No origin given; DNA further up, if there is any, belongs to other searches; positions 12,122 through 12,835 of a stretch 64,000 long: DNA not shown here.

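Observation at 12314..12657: Cys/His/aromatic-rich module nested inside a SpaA-like domain (copy 1 of 3): candidate undescribed insert domain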

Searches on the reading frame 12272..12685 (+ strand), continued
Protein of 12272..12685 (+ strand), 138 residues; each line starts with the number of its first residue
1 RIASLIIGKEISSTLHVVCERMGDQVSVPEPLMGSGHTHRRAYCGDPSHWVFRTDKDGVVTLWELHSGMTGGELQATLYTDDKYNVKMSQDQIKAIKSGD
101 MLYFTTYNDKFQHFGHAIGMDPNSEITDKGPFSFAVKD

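Call 59: search_protein_families(library=pfam, max_evalue=0.01, proteins=[L031:6637-7890:+, L031:7998-8426:+, L031:8659-9060:+, L031:9057-9446:+, L031:9491-10654:+, L031:10629-11507:+, L031:11603-13393:+, L031:13403-13891:+, L031:13913-14770:+])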
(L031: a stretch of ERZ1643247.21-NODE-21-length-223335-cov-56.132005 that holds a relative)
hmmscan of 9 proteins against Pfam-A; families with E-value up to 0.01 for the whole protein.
L031:6637-7890:+ (417 aa): 1 family
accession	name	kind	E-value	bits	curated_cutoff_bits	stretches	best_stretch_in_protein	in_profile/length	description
PF14907.12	NTP_transf_5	-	1.2e-52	179.4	31.2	1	31-283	2-247/249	Uncharacterised nucleotidyltransferase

L031:7998-8426:+ (142 aa): 0 families

L031:8659-9060:+ (133 aa): 1 family
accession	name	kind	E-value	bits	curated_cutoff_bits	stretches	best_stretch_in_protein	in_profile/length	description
PF05402.18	PqqD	-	1e-10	42.2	23.4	1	57-128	1-67/67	Coenzyme PQQ synthesis protein D (PqqD)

L031:9057-9446:+ (129 aa): 0 families

L031:9491-10654:+ (387 aa): 2 families
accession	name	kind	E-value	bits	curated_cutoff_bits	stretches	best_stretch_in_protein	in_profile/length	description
PF04055.27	Radical_SAM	-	9.4e-25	88.1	29.5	1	39-197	2-164/166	Radical SAM superfamily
PF13186.11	SPASM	-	0.0057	17.3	21.5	0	277-342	1-66/67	Iron-sulfur cluster-binding domain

L031:10629-11507:+ (292 aa): 0 families

L031:11603-13393:+ (596 aa): 12 families
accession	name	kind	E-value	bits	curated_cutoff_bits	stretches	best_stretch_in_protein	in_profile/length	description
PF00664.28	ABC_membrane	-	8.1e-29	101.6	28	1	51-314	2-268/274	ABC transporter transmembrane region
PF00005.33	ABC_tran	-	6e-28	98.6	25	1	386-534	3-137/137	ABC transporter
PF02463.25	SMC_N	-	2.3e-07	30.9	40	1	397-579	27-214/220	RecF/RecN/SMC N terminal domain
PF13304.12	AAA_21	-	2.7e-05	24.8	27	1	505-568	237-304/304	AAA domain, putative AbiEii toxin, Type IV TA system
PF05729.18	NACHT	-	0.00017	21.9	26.7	0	491-594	54-161/167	NACHT domain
PF13245.12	AAA_19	-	0.00084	20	25.1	1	390-551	7-117/134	AAA domain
PF13401.12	AAA_22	-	0.0042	17.8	27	0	395-548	6-104/130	AAA domain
PF00004.35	AAA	-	0.0053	17.6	21.2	0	398-498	2-38/131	ATPase family associated with various cellular activities (AAA)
PF03193.22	RsgA_GTPase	-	0.0064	16.8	30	0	393-434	105-146/174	RsgA GTPase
PF13604.12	AAA_30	-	0.0064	16.7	27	0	393-434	17-58/191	AAA domain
PF20720.3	nSTAND3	-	0.0067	16.6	27.2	0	395-416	18-39/155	Novel STAND NTPase 3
PF13191.12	AAA_16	-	0.0071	17.3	32.6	0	389-541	20-149/167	AAA ATPase domain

L031:13403-13891:+ (162 aa): 1 family
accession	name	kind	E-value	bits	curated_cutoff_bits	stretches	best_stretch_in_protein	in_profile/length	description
PF00717.28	Peptidase_S24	-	2.2e-05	24.6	23.3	1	15-92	19-93/116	Peptidase S24-like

L031:13913-14770:+ (285 aa): 1 family
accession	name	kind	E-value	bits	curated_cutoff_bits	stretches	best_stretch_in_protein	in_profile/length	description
PF19567.5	CpsB_CapC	-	4.6e-56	190.3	27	1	29-263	1-233/234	Capsular polysaccharide synthesis, CpsB/CapC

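Call 61: search_protein_families(library=phrogs, max_evalue=0.01, proteins=[window:12308-12655:+, P0004, P0012, P0017, P0041, P0006, P0019])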
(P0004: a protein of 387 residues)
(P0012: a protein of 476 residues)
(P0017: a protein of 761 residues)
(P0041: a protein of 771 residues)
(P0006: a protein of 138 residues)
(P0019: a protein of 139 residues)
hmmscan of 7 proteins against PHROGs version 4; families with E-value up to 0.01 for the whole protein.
seq(116 aa): 0 families

P0004 (387 aa): 0 families

P0012 (476 aa): 0 families

P0017 (761 aa): 0 families

P0041 (771 aa): 0 families

P0006 (138 aa): 0 families

P0019 (139 aa): 0 families
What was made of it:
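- Tried and rejected: PHROGs gave no hits (call 61).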

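Call 71: search_protein_families(library=pfam, max_evalue=1, proteins=[L011:9868-10773:-, L031:10629-11507:+])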
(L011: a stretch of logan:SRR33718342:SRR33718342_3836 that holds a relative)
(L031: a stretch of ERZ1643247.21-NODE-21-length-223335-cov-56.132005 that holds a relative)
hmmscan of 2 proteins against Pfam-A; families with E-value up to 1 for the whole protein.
L011:9868-10773:- (301 aa): 1 family
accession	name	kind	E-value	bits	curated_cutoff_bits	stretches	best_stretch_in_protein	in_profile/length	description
PF05729.18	NACHT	-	0.14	12.4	26.7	0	246-292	99-143/167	NACHT domain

L031:10629-11507:+ (292 aa): 1 family
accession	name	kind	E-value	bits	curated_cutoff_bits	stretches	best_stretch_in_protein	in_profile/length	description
PF18379.6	FERM_F1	-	0.17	12.3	26.1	0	103-129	27-51/96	FERM F1 ubiquitin-like domain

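Call 78: search_solved_structures(query=A4, max_evalue=10)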
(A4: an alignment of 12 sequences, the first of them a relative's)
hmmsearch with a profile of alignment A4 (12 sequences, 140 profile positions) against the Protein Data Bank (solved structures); distinct sequences matched with E-value up to 10: 1.
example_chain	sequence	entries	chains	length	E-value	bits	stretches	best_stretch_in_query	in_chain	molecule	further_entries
8afe_D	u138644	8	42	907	0.46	13.9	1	68-126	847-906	Crescentin-specific megabody MB13 | Crescentus-specific megabody MB13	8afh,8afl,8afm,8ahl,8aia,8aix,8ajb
